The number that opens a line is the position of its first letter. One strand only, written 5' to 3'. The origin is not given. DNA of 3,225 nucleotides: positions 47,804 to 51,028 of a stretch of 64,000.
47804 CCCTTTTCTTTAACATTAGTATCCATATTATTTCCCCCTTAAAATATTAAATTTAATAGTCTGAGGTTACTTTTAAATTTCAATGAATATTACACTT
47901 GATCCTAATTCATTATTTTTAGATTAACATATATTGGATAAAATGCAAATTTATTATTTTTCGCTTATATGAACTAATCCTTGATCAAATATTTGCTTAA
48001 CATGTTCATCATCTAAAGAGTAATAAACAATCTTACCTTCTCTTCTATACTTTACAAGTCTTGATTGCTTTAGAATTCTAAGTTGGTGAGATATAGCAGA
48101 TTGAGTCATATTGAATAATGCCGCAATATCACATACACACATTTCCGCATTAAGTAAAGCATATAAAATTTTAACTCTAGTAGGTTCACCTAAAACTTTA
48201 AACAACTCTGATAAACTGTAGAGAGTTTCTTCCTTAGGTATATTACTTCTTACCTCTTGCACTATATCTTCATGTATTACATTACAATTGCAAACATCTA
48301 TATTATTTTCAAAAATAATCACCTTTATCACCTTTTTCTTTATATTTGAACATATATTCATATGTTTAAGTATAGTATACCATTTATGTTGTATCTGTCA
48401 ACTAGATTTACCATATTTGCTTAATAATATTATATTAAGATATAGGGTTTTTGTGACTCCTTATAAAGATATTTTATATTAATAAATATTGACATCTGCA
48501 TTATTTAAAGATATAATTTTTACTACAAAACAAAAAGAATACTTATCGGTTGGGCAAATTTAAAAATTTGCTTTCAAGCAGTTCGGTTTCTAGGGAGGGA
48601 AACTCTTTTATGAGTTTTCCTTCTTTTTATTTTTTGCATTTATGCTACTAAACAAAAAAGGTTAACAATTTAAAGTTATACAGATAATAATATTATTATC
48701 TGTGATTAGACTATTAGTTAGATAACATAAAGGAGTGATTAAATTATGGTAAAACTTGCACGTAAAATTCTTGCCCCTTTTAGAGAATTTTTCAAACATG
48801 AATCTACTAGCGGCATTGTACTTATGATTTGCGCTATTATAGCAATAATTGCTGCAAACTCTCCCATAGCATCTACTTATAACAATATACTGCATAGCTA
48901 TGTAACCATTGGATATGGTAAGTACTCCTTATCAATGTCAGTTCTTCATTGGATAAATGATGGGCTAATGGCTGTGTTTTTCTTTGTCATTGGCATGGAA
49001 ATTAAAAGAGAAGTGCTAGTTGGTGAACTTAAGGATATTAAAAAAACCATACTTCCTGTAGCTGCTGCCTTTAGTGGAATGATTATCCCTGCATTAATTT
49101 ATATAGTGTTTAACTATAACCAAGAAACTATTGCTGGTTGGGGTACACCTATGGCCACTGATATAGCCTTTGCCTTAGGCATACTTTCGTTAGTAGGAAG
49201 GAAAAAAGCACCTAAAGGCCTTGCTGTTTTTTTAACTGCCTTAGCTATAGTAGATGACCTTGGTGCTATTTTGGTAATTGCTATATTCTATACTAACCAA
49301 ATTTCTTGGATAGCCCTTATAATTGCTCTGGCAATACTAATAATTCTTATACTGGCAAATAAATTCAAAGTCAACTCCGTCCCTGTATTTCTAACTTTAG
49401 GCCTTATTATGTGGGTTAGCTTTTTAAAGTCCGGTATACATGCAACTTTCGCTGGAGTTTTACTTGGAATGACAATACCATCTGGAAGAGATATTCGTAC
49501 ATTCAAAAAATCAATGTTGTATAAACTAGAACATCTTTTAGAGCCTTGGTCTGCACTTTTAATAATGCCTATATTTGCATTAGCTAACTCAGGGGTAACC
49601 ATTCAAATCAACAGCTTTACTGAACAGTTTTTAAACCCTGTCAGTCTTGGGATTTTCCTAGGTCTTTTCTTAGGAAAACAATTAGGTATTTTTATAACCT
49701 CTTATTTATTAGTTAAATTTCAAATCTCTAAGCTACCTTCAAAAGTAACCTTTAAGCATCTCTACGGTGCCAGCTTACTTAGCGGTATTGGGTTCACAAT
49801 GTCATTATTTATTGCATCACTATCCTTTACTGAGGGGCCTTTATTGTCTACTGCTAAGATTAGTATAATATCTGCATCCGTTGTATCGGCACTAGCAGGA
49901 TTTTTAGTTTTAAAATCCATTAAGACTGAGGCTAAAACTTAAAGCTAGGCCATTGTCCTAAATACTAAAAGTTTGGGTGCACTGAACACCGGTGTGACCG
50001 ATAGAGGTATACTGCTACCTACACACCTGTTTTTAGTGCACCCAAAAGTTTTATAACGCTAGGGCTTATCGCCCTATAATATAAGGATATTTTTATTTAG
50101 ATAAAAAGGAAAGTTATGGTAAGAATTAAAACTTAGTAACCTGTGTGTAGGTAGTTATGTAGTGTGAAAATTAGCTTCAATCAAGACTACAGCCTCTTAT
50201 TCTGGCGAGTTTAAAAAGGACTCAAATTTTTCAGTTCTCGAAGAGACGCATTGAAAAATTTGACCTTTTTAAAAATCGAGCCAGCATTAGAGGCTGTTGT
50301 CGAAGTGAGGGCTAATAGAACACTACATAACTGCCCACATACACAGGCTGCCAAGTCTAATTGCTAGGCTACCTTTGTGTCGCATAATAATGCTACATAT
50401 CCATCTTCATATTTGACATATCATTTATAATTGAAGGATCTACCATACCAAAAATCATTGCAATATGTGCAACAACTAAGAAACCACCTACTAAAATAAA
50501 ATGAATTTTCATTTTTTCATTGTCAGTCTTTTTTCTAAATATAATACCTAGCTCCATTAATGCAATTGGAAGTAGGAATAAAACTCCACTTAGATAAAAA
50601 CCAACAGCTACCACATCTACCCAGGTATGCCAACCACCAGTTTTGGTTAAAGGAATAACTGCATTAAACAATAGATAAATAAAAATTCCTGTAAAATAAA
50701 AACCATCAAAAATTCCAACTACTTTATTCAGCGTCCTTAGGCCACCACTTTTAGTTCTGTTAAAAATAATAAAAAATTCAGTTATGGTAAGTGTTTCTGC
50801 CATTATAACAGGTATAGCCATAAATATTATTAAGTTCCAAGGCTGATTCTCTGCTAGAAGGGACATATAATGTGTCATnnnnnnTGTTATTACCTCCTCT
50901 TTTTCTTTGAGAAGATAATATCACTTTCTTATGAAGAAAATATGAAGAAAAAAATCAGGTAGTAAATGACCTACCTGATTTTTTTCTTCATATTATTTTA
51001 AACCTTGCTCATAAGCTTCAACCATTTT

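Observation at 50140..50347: About 208-nt rod-like nested inverted repeat downstream of nhaA: 6S-RNA-like architecture or miniature inverted-repeat element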

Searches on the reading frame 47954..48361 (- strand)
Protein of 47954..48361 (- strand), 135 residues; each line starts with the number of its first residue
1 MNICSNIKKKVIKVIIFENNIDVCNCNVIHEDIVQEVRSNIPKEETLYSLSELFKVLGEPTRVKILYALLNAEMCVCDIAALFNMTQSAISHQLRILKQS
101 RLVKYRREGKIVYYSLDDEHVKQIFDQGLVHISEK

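Call 83: find_encoding_contigs(protein=window:47954-48361:-, flank=4000, max_places=10)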
Protein window:47954-48361:- (135 aa): 13 contigs read that carry it; 10 places shown.
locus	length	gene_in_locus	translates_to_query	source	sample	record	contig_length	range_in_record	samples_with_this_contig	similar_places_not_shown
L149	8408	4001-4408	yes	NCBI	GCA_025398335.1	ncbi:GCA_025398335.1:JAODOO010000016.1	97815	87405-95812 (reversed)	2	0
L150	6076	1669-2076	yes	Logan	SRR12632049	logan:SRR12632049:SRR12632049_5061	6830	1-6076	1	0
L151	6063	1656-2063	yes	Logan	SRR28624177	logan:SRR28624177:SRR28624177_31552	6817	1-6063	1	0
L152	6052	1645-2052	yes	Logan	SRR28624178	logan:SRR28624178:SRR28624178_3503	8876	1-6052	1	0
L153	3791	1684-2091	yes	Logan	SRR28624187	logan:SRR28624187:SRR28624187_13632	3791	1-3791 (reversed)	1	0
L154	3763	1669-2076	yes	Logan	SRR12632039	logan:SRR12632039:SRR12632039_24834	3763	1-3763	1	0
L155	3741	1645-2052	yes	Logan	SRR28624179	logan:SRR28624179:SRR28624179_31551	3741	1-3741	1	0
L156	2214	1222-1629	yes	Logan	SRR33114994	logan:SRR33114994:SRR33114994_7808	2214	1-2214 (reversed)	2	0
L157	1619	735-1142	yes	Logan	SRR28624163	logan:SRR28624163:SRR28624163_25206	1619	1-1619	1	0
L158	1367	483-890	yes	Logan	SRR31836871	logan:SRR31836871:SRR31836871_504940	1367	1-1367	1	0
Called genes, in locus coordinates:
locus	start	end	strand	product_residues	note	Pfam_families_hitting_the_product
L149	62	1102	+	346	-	PF24568:CC_PcsB, PF00877:NLPC_P60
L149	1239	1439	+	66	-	PF00269:SASP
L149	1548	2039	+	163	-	PF20617:DUF6803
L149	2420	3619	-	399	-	PF06965:Na_H_antiport_1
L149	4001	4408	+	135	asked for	PF01022:HTH_5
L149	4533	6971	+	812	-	PF00403:HMA, PF00122:E1-E2_ATPase, PF00702:Hydrolase, PF08282:Hydrolase_3 (faint)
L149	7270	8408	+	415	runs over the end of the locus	PF00082:Peptidase_S8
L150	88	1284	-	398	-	PF06965:Na_H_antiport_1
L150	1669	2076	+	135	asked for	PF01022:HTH_5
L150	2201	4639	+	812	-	PF00403:HMA, PF00122:E1-E2_ATPase, PF00702:Hydrolase, PF08282:Hydrolase_3 (faint)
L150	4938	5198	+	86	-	-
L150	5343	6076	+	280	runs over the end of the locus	PF00082:Peptidase_S8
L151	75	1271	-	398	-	PF06965:Na_H_antiport_1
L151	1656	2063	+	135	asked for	PF01022:HTH_5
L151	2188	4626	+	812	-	PF00403:HMA, PF00122:E1-E2_ATPase, PF00702:Hydrolase, PF08282:Hydrolase_3 (faint)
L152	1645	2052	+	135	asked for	PF01022:HTH_5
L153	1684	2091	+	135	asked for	PF01022:HTH_5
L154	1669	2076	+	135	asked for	PF01022:HTH_5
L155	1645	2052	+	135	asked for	PF01022:HTH_5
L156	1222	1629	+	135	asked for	PF01022:HTH_5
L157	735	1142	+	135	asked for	PF01022:HTH_5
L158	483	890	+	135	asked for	PF01022:HTH_5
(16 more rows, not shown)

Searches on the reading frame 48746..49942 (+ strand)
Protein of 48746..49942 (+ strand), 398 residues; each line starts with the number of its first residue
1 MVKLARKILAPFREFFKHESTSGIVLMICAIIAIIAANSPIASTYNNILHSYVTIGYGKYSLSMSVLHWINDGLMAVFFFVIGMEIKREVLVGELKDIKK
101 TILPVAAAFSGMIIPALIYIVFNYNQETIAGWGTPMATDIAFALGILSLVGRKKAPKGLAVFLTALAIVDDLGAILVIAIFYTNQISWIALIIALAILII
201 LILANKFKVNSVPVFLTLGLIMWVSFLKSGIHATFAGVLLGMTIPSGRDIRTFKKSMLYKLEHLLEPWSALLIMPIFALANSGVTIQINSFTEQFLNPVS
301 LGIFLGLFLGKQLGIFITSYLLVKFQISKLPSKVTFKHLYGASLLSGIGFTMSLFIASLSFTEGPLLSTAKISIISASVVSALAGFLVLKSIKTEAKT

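Call 13: find_encoding_contigs(protein=window:48746-49942:+, flank=10000, max_places=10)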
Protein window:48746-49942:+ (398 aa): 1 contig read that carries it; 1 place shown.
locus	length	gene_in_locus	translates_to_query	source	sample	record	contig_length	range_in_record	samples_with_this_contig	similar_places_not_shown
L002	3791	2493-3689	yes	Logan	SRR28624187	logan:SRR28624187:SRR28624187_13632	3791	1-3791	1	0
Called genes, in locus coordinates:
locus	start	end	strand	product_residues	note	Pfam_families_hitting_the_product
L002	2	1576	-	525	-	?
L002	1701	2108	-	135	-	PF01022:HTH_5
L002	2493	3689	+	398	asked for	PF06965:Na_H_antiport_1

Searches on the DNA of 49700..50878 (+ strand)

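Call 4: search_rna_families(source=window, start=49700, end=50700, threshold=evalue, max_evalue=10, show_alignments=3)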
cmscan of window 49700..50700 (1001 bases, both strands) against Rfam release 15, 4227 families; matches with E-value up to 10: 8.
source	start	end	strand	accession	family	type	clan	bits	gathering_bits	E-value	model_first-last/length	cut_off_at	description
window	50172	50314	+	RF03926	MIR1435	Gene; miRNA;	-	41.2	94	0.00016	1-186/186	no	MIR1435 microRNA precursor family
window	49972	50046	+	RF04267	mir-362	Gene; miRNA;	-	27.3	80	0.00099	1-65/65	no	mir-362 microRNA precursor family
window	50185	50301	+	RF04251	MIR5070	Gene; miRNA;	CL00139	25.7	100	0.025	1-116/116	no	MIR5070 microRNA precursor family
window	50205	50279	-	RF00979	mir-553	Gene; miRNA;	-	21.1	82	0.38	1-62/62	no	mir-553 microRNA precursor family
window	50184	50302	+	RF04205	MIR2606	Gene; miRNA;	-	18.7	139.7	8.6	1-165/165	no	MIR2606 microRNA precursor family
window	49974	50044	-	RF04195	MIR6217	Gene; miRNA;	-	16.1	110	0.76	1-228/228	no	MIR6217 microRNA precursor family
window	49898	49936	+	RF03402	mir-957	Gene; miRNA;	-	15.1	66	5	1-77/77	no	mir-957 microRNA precursor family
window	50214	50238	+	RF02129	GNAS-AS1_3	Gene; lncRNA;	-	11.8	42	9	1-38/38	no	GNAS antisense RNA 1 conserved region 3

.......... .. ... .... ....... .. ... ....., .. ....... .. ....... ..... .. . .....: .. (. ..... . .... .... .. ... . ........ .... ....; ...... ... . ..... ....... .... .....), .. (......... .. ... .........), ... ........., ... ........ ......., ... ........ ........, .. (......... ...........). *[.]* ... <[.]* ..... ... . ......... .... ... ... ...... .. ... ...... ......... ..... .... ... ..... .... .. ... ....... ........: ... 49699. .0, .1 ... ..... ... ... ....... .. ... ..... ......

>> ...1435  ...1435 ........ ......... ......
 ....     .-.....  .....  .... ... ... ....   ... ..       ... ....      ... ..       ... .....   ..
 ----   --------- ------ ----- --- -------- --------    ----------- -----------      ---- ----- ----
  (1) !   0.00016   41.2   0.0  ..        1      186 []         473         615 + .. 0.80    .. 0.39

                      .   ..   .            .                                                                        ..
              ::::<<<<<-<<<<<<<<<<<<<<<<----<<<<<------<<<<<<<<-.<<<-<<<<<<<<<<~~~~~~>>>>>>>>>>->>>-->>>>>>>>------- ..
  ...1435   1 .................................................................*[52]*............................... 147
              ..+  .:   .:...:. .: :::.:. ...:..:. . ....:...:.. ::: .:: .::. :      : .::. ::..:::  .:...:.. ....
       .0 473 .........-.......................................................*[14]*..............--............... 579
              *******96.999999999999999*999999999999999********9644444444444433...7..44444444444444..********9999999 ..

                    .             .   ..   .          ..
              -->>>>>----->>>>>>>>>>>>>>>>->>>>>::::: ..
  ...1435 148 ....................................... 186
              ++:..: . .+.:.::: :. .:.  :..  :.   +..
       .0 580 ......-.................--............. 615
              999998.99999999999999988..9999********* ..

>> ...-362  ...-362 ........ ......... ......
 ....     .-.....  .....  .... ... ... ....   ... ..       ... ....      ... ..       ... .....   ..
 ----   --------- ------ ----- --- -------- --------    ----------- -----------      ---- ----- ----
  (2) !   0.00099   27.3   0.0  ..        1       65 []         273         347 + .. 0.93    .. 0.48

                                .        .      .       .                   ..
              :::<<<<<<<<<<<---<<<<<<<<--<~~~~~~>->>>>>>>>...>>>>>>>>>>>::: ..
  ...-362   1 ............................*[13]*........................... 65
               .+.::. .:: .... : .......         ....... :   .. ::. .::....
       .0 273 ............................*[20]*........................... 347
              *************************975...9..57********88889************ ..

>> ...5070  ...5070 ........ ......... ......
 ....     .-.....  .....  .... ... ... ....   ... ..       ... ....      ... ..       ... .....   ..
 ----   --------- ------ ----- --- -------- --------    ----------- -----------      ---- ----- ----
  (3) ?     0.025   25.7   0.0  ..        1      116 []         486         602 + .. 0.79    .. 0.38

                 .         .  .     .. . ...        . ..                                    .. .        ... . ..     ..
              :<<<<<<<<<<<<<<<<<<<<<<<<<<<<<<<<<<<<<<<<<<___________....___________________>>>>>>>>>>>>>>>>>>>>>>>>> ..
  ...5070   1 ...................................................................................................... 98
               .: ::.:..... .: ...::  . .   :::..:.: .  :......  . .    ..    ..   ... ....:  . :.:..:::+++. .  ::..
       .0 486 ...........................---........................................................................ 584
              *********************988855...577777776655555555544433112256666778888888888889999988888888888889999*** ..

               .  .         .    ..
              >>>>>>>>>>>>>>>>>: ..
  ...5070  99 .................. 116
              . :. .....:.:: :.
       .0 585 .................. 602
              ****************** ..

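Call 9: search_dna_similar(query=window:49943-50392:+, collection=plasmids, mode=distant, max_evalue=0.01)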
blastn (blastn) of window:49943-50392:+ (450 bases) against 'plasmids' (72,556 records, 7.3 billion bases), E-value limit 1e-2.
No match.

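Call 10: search_dna_similar(query=window:49943-50392:+, collection=phages, mode=distant, max_evalue=0.01)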
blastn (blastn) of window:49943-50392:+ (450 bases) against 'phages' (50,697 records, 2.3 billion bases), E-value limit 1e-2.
No match.

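Call 68: search_dna_similar(query=L023:4152-4398:-, collection=plasmids, mode=distant, max_evalue=0.1)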
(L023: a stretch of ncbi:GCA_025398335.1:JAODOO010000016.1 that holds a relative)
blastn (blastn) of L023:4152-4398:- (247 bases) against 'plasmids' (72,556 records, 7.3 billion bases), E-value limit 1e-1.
No match.

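Call 69: search_dna_similar(query=L023:4152-4398:-, collection=phages, mode=distant, max_evalue=0.1)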
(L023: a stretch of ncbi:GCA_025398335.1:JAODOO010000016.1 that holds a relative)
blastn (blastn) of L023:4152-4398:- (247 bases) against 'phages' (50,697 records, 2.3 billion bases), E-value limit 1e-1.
No match.
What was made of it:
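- Closest known: Single-strand origins. Different: No match in plasmid or phage collections (calls 9, 10, 68, 69).
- Tried and rejected: Plasmids and phages by blastn for both copies: no match (calls 9, 10, 68, 69).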

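Call 78: search_rna_families(source=L023, start=4000, end=4500, threshold=evalue, max_evalue=10)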
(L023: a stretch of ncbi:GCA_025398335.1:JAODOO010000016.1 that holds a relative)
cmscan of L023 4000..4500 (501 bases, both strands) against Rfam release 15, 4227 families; matches with E-value up to 10: 6.
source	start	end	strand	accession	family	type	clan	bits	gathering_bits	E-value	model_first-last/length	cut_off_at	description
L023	4219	4330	+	RF04114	MIR4374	Gene; miRNA;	-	29.3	105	0.00032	1-119/119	no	MIR4374 microRNA precursor family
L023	4223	4327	+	RF04071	MIR2863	Gene; miRNA;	CL00139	26.6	94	0.0037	1-113/113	no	MIR2863 microRNA precursor family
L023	4220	4331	-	RF04114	MIR4374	Gene; miRNA;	-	19.3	105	0.2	1-119/119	no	MIR4374 microRNA precursor family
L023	4223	4327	-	RF04071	MIR2863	Gene; miRNA;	CL00139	18.8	94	0.49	1-113/113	no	MIR2863 microRNA precursor family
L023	4241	4307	+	RF03665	MIR4359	Gene; miRNA;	-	15.4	75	8.2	1-67/67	no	MIR4359 microRNA precursor family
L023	4429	4467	-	RF03402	mir-957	Gene; miRNA;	-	15.1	66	2.5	1-77/77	no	mir-957 microRNA precursor family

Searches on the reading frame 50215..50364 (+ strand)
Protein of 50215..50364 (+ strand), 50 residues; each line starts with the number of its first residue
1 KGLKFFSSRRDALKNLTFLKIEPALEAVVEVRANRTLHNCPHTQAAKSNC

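Call 60: search_protein_representatives(protein=window:50215-50364:+)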
Query: 50 residues. Proteins with E-value up to 0.001 (for the whole library): 1; up to 1e-10: 0; up to 1e-30: 0. The best 1 are listed.
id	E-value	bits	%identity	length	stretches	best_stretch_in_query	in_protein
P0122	9.3e-04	34.9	34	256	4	19-48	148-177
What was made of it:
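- Tried and rejected: One weak hit, E = 9e-4 to a 256-aa repeat protein, was judged irrelevant (call 60).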
